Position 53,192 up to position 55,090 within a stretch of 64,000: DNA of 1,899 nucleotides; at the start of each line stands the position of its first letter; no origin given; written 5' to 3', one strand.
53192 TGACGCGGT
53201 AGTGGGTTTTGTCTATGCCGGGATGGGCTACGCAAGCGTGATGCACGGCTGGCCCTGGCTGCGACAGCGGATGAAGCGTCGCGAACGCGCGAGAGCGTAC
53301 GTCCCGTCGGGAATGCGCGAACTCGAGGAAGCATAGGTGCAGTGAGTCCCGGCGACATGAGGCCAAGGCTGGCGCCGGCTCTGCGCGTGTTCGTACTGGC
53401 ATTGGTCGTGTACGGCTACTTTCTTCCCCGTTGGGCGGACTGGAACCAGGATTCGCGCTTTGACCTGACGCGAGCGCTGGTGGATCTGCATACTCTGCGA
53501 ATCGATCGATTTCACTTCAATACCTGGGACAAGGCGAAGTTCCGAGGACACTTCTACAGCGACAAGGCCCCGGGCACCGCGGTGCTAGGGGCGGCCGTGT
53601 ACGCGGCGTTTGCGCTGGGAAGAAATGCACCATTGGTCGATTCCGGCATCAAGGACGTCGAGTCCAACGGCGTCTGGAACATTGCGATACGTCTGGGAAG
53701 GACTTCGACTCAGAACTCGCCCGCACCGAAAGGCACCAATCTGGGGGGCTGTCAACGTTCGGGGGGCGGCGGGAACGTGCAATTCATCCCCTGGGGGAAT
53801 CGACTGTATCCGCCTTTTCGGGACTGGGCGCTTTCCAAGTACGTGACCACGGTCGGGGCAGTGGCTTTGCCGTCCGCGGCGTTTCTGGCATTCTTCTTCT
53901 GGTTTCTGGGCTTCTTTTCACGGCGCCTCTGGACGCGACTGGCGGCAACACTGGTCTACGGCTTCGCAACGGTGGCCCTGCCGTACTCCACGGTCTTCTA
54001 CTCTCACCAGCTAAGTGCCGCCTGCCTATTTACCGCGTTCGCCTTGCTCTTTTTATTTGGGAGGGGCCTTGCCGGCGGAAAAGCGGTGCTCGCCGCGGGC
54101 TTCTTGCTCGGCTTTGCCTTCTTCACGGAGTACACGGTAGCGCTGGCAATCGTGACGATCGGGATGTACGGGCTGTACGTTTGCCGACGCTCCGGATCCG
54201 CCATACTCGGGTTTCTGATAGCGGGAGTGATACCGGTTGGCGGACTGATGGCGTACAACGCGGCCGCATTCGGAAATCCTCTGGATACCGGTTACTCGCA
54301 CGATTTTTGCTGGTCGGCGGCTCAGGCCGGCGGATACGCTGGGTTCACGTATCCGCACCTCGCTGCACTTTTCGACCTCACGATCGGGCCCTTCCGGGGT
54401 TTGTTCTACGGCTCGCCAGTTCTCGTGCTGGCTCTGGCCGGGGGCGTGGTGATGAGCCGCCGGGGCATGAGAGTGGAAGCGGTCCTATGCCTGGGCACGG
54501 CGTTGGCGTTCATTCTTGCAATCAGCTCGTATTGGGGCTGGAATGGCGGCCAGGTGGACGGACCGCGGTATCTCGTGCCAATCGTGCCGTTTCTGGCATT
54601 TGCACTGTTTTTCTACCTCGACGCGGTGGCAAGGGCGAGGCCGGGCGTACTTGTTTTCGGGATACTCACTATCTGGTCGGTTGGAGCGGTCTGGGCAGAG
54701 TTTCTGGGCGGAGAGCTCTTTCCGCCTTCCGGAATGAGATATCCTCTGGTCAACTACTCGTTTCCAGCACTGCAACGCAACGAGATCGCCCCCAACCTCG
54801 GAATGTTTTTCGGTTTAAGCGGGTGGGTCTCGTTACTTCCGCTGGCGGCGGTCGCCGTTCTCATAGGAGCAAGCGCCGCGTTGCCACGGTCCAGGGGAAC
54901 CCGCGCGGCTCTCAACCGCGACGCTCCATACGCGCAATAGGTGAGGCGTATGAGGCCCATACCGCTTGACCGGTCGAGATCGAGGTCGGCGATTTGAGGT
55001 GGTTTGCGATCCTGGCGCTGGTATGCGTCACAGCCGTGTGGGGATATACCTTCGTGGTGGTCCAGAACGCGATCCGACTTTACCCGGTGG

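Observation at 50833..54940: Membrane glycosyltransferase-like / PAP2-like / glycosyltransferase-like gene trio of uncertain function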

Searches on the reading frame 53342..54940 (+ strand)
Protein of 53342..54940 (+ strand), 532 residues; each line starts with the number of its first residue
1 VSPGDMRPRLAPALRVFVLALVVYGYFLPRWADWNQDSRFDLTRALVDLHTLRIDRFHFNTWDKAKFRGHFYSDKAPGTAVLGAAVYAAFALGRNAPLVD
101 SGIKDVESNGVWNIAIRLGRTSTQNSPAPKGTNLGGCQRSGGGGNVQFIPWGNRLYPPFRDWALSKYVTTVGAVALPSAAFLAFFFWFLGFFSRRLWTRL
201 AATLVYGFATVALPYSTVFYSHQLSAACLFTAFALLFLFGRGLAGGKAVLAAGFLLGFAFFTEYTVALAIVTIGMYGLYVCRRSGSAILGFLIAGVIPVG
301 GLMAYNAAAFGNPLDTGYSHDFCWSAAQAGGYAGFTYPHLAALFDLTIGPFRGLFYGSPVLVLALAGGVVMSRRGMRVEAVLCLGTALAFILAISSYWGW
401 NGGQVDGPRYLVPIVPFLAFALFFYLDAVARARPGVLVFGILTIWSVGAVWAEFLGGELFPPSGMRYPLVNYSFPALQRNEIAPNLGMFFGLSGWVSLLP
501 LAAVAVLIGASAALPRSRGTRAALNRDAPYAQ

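Call 3: search_protein_families(library=pfam, proteins=[window:53342-54940:+], max_evalue=0.01)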
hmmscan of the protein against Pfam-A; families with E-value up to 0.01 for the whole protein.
window:53342-54940:+ (532 aa): 0 families

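Call 6: search_protein_families(library=ncbifam, proteins=[window:53342-54940:+], max_evalue=1)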
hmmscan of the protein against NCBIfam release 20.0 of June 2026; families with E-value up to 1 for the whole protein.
window:53342-54940:+ (532 aa): 1 family
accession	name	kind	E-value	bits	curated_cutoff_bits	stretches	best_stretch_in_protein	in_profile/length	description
NF047440.1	LA3751_2_3_fam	subfamily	1.2e-13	50.8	200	1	183-448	106-380/460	LA_3751/LA_3752 family putative glycosyltransferase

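Call 11: find_homologous_proteins(query=window:53342-54940:+)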
Query window:53342-54940:+ (532 aa): 197 proteins with E <= 0.001 among 8000 candidates; the best 120 are listed.
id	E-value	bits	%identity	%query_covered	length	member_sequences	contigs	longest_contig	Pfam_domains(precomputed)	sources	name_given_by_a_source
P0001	0.0e+0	1181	100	99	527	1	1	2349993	-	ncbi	-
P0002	7.0e-251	852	73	97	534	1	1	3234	-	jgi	jgi:hypothetical protein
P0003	6.8e-248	842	70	99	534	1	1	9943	-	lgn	-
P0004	1.3e-247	841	72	92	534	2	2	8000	-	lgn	-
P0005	1.1e-246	838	71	98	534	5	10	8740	-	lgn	-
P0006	7.7e-245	832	72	95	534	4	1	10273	-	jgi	jgi:hypothetical protein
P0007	3.3e-244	830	73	93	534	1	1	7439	-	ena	-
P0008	2.6e-243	827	71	95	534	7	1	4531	-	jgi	jgi:hypothetical protein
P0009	1.3e-241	822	72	99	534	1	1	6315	-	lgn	-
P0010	1.8e-240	818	70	94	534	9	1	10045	-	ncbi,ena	-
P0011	1.7e-203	696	63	95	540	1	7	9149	-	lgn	-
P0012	9.7e-202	690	64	91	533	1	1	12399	-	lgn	-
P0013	4.0e-200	685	63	92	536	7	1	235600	-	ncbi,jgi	-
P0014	5.5e-199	681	59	98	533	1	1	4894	-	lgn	-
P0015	2.8e-198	679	63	91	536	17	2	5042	-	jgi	-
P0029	8.2e-195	667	61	93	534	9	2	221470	-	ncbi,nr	ncbi:MAG TPA: hypothetical protein DEV93_23295 [Chloroflexi bacterium]|nr:hypothetical protein [Chlo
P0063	1.1e-184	634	60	91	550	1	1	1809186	-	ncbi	-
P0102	9.9e-82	294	41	91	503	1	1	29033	-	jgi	-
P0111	2.8e-80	289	38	92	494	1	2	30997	-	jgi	jgi:hypothetical protein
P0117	1.2e-77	280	39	90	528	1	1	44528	-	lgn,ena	-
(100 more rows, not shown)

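Call 12: search_solved_structures(query=window:53342-54940:+, max_evalue=10)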
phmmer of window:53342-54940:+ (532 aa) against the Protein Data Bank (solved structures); distinct sequences matched with E-value up to 10: 0.

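Call 15: find_encoding_contigs(protein=P0063, flank=8000, max_places=3)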
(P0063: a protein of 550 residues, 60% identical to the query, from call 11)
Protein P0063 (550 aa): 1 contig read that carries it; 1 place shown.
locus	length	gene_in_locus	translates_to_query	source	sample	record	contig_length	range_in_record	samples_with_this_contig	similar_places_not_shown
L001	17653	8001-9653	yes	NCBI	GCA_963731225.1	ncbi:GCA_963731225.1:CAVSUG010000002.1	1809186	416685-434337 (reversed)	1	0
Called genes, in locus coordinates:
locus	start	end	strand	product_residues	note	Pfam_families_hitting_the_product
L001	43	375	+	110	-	PF01923:Cob_adeno_trans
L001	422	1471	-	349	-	PF00814:TsaD, PF22521:HypF_C_2 (weak)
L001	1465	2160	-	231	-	PF13302:Acetyltransf_3 (faint), PF00583:Acetyltransf_1, PF13673:Acetyltransf_10, PF08445:FR47, PF13508:Acetyltransf_7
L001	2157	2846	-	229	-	PF00814:TsaD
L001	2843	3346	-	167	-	PF02367:TsaE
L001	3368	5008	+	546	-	PF03109:ABC1, PF01636:APH (weak)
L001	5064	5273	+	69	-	PF14407:Frankia_peptide (weak)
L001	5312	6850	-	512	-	PF13231:PMT_2 (weak), PF02366:PMT (weak)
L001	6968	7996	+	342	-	PF14378:PAP2_3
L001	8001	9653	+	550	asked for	-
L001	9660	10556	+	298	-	PF00892:EamA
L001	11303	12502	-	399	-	PF07690:MFS_1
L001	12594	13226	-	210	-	-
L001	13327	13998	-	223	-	-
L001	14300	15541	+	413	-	PF03734:YkuD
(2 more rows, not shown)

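Call 16: find_encoding_contigs(protein=P0029, flank=8000, max_places=3)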
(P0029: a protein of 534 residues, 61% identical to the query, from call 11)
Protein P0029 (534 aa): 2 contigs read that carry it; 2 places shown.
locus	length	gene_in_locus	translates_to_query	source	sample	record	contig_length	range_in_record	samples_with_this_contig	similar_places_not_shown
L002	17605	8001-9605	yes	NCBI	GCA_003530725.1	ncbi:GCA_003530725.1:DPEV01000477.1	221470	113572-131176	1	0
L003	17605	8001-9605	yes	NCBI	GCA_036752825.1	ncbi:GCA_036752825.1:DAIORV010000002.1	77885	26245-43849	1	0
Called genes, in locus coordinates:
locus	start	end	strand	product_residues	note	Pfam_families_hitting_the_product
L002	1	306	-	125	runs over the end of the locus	-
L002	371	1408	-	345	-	PF00814:TsaD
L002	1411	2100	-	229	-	PF13302:Acetyltransf_3 (weak), PF00583:Acetyltransf_1, PF08445:FR47 (faint), PF13508:Acetyltransf_7, PF13673:Acetyltransf_10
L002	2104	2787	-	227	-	PF00814:TsaD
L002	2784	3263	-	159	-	PF02367:TsaE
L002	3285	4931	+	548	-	PF03109:ABC1, PF01636:APH (weak)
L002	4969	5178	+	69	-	PF14407:Frankia_peptide (weak)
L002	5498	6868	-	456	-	PF06728:PIG-U (weak)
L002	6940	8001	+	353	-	PF14378:PAP2_3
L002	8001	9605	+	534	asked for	-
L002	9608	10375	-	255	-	PF02527:GidB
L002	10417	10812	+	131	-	PF06271:RDD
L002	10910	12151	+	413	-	PF03734:YkuD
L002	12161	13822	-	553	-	PF17391:Urocanase_N, PF01175:Urocanase, PF17392:Urocanase_C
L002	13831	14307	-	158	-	-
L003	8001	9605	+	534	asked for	-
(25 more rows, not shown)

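Call 17: find_encoding_contigs(protein=P0117, flank=8000, max_places=2)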
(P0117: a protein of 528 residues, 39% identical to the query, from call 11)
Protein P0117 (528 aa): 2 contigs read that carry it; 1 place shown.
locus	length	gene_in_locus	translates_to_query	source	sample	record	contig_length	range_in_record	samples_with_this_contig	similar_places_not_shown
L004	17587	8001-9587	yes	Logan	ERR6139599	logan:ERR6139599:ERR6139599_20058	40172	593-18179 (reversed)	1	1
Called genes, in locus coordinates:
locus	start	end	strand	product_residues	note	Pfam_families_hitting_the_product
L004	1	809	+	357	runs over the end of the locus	-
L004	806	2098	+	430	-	PF04015:DUF362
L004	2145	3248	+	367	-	PF01757:Acyl_transf_3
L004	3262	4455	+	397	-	PF13439:Glyco_transf_4, PF13579:Glyco_trans_4_4, PF00534:Glycos_transf_1, PF13692:Glyco_trans_1_4, PF13524:Glyco_trans_1_2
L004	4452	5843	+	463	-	PF04932:Wzy_C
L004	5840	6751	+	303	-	PF00535:Glycos_transf_2, PF13641:Glyco_tranf_2_3, PF10111:Glyco_tranf_2_2 (weak), PF13506:Glyco_transf_21 (faint), PF13632:Glyco_trans_2_3 (weak)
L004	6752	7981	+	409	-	PF13439:Glyco_transf_4, PF00534:Glycos_transf_1 (weak), PF13692:Glyco_trans_1_4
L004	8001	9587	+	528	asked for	-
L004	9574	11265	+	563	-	-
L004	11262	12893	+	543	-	PF11028:TMEM260_N (weak), PF13231:PMT_2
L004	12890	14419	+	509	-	PF13088:BNR_2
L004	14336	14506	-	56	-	-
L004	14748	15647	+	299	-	PF27840:ScmC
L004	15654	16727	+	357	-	PF04055:Radical_SAM, PF13353:Fer4_12 (weak), PF13186:SPASM (weak)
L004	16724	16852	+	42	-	-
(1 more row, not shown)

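Call 18: find_encoding_contigs(protein=P0111, flank=8000, max_places=2)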
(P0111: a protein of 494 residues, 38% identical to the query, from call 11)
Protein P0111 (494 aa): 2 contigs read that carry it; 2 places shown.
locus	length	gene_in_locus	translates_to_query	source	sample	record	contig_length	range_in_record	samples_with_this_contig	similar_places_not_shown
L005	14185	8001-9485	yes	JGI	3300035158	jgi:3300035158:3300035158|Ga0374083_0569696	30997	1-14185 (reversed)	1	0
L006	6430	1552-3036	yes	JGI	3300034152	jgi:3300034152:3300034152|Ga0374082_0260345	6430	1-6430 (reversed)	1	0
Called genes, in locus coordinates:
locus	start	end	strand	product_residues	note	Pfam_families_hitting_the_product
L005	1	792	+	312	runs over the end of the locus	PF00535:Glycos_transf_2, PF13641:Glyco_tranf_2_3, PF13632:Glyco_trans_2_3 (weak)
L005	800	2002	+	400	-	PF13439:Glyco_transf_4, PF13579:Glyco_trans_4_4 (faint), PF00534:Glycos_transf_1, PF13692:Glyco_trans_1_4, PF13524:Glyco_trans_1_2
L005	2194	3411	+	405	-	PF04932:Wzy_C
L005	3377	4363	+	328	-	PF13641:Glyco_tranf_2_3, PF00535:Glycos_transf_2, PF13632:Glyco_trans_2_3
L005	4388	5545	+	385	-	PF13439:Glyco_transf_4, PF13579:Glyco_trans_4_4, PF20706:GT4-conflict, PF00534:Glycos_transf_1, PF13692:Glyco_trans_1_4, PF13524:Glyco_trans_1_2 (weak)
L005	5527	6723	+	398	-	PF13439:Glyco_transf_4, PF13579:Glyco_trans_4_4 (weak), PF00534:Glycos_transf_1, PF13692:Glyco_trans_1_4, PF13524:Glyco_trans_1_2 (weak)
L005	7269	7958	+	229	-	-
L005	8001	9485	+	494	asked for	-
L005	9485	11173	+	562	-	-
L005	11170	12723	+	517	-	PF13231:PMT_2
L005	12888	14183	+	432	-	?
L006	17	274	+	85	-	PF13524:Glyco_trans_1_2 (weak), PF13692:Glyco_trans_1_4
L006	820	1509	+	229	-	-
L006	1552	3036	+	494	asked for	-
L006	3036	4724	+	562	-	-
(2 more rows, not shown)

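Call 19: find_encoding_contigs(protein=P0102, flank=8000, max_places=2)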
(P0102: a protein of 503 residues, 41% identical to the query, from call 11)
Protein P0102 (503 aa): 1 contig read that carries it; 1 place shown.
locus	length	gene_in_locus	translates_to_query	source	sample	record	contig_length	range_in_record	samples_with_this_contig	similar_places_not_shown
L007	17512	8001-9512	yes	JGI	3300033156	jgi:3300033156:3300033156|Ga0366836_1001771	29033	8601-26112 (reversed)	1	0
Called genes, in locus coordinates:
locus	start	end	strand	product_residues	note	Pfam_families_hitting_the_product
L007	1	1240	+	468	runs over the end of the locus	PF04932:Wzy_C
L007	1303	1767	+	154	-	PF00908:dTDP_sugar_isom, PF05523:FdtA (weak), PF14667:Polysacc_synt_C (weak)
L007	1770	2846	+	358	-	PF01073:3Beta_HSD, PF01370:Epimerase, PF02719:Polysacc_synt_2 (faint), PF04321:RmlD_sub_bind, PF05368:NmrA (faint), PF13460:NAD_binding_10, PF16363:GDP_Man_Dehyd, PF07993:NAD_binding_4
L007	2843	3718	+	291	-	PF01370:Epimerase, PF04321:RmlD_sub_bind, PF07993:NAD_binding_4 (faint), PF16363:GDP_Man_Dehyd, PF02719:Polysacc_synt_2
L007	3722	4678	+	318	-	PF00535:Glycos_transf_2, PF13641:Glyco_tranf_2_3, PF13632:Glyco_trans_2_3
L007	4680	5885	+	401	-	PF00535:Glycos_transf_2, PF13641:Glyco_tranf_2_3, PF13632:Glyco_trans_2_3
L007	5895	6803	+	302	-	PF03065:Glyco_hydro_57, PF01522:Polysacc_deac_1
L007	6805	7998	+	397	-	PF02350:Epimerase_2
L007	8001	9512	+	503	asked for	-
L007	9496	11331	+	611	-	-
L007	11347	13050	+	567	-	-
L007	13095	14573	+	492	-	PF02516:STT3 (weak), PF11028:TMEM260_N, PF13231:PMT_2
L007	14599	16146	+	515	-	PF02366:PMT, PF13231:PMT_2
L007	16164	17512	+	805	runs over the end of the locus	PF07494:Reg_prop (faint), PF13088:BNR_2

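Call 35: search_solved_structures(query=A2, max_evalue=10, show_alignments=2)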
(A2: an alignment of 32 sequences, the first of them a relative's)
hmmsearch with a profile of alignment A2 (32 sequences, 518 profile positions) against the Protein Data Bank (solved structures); distinct sequences matched with E-value up to 10: 0.

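Call 45: predict_structure(alignment_id=A2)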
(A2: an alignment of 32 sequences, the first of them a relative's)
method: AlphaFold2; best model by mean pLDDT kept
length: 527 residues; sequences in the alignment: 32
mean_pLDDT: 85.8   pTM: 0.89
mean pLDDT of the five models: 85.8, 85.4, 85.1, 85.0, 82.1
residues with pLDDT >= 90: 319; 70-90: 122; 50-70: 54; < 50: 32
segments of 3 or more residues with pLDDT < 50: 134-149, 512-527
pLDDT, mean of each block of 10 residues (from residue 1): 85 97 75 90 94 72 89 96 93 83 78 59 58 46 47 77 95 98 95 96 95 94 98 96 98 95 95 97 98 97 93 78 74 87 87 96 98 98 93 66 83 98 95 98 94 74 90 92 91 96 82 47 40
secondary structure, 60 per line:
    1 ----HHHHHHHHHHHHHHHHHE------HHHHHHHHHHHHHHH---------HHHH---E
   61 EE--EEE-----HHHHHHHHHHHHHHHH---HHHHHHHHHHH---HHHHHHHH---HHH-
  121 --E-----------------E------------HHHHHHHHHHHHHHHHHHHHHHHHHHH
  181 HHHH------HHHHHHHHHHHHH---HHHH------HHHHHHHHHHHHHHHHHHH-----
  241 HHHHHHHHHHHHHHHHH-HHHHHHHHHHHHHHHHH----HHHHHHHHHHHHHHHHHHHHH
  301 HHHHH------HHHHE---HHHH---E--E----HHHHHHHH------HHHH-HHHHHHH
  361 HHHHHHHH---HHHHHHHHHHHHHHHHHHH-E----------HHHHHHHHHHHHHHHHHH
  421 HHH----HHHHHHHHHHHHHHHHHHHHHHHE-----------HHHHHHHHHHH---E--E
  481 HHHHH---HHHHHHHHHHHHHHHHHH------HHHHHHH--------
elements in order: H5-21 H29-43 H53-56 E60-62 E65-67 H73-88 H92-102 H106-113 H154-184 H191-203 H207-210 H217-235 H241-257 H259-275 H280-305 H312-315 H320-323 H335-342 H349-352 H354-368 H372-390 H403-423 H428-450 H463-473 H481-485 H489-506 H513-519

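Call 46: search_protein_representatives(alignment_id=A2)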
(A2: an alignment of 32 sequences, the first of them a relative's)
Query: 32 sequences, 518 profile positions. Proteins with E-value up to 0.001 (for the whole library): 18520; up to 1e-10: 10261; up to 1e-30: 3213. The best 150 are listed.
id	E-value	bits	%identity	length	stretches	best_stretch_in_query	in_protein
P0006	8.4e-230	780.5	-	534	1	6-497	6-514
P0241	1.1e-177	608.6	-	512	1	11-509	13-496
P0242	7.1e-177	605.9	-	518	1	6-501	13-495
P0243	1.9e-166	571.5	-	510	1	7-499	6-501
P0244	1.5e-156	538.8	-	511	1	11-499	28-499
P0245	3.7e-156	537.5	-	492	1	7-502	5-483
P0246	2.9e-155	534.6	-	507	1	5-497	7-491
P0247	9.7e-153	526.3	-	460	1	6-418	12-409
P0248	1.5e-148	512.4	-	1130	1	10-503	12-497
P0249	1.2e-146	506.2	-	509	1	6-512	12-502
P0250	3.8e-146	504.5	-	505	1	9-494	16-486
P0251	1.3e-145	502.7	-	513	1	10-495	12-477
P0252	6.0e-145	500.6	-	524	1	9-495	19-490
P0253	8.9e-144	496.7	-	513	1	5-510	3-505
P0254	1.9e-143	495.6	-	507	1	8-503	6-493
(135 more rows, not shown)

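Call 50: fold_search(model_id=the predicted structure, library=pdb)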
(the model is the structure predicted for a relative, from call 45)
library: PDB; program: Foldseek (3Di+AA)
matches with E <= 10: 284; with E <= 0.001: 3
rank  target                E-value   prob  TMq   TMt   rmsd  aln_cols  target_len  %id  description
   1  7zlh_A                2.0e-04  1.00  0.38  0.32  11.9       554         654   10  Cryo-EM structure of C-mannosyltransferase CeDPY19, in apo state, bound to CMT2-Fab and anti-Fab nanobody (released 2023-01-11)
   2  7bvc_A                3.9e-04  1.00  0.38  0.21  15.8       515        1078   13  Cryo-EM structure of Mycobacterium smegmatis arabinosyltransferase EmbA-EmbB-AcpM2 in complex with ethambutol (released 2020-04-29)
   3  7zli_A                4.7e-04  1.00  0.41  0.34  11.1       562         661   10  Cryo-EM structure of C-mannosyltransferase CeDPY19, in complex with Dol25-P-Man and bound to CMT2-Fab and anti-Fab nan (released 2023-01-11)
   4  7zlg_A                1.0e-03  1.00  0.40  0.33  11.8       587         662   10  Cryo-EM structure of C-mannosyltransferase CeDPY19, in complex with acceptor peptide and bound to CMT2-Fab and anti-Fa (released 2023-01-11)
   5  5f15                  1.1e-03  1.00  0.43  0.42  10.9       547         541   15  Crystal Structure of ArnT from Cupriavidus metallidurans bound to Undecaprenyl phosphate (released 2016-02-17)
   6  5ezm                  1.1e-03  1.00  0.35  0.35  12.6       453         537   13  Crystal Structure of ArnT from Cupriavidus metallidurans in the apo state (released 2016-02-17)
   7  7bvf_B                2.6e-03  1.00  0.38  0.21  15.4       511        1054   13  Cryo-EM structure of Mycobacterium tuberculosis arabinosyltransferase EmbA-EmbB-AcpM2 in complex with ethambutol (released 2020-04-29)
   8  9dlh                  2.9e-03  1.00  0.45  0.41   7.6       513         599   14  donor substrate analog-bound AftB (released 2025-06-25)
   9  9s6s_A                3.5e-03  1.00  0.49  0.48   6.6       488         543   11  Ternary cryo-EM structure of human ALG9 with Dol25-PP-GlcNAc2Man6, Dol25-P-Man and Fab (released 2026-03-18)
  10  7bvh_A                4.3e-03  1.00  0.37  0.21  14.7       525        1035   15  Crystal structure of arabinosyltransferase EmbC2-AcpM2 complex from Mycobacterium smegmatis complexed with di-arabinos (released 2020-04-29)
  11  9s6u_A                4.5e-03  1.00  0.49  0.48   7.0       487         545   12  Ternary cryo-EM structure of human ALG9 with Dol25-PP-GlcNAc2Man8, Dol25-P-Man and Fab (released 2026-03-18)
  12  8age_A                5.7e-03  1.00  0.40  0.34  10.8       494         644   12  Structure of yeast oligosaccharylransferase complex with acceptor peptide bound (released 2022-12-07)
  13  3waj                  8.2e-03  1.00  0.37  0.26  13.7       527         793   12  Crystal structure of the Archaeoglobus fulgidus oligosaccharyltransferase (O29867_ARCFU) complex with Zn and sulfate (released 2013-10-30)
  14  8if8_B                9.4e-03  0.97  0.34  0.30  17.2       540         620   15  Arabinosyltransferase AftA (released 2023-05-31)
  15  9i5k_A                1.0e-02  1.00  0.43  0.46   9.3       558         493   11  Structure of the Chaetomium thermophilum Pmt4 homodimer (C2 symmetry) (released 2025-12-24)
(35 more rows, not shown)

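Call 57: search_protein_families(library=pfam, alignment_id=A3, max_evalue=0.01)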
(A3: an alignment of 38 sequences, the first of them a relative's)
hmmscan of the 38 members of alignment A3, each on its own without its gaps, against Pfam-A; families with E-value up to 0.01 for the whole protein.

A. member 1, P0001 (527 aa): 0 families

B. families by the number of members that match (of 38 scanned): 1 family
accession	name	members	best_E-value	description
PF13231.12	PMT_2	2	0.00081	Dolichyl-phosphate-mannose-protein mannosyltransferase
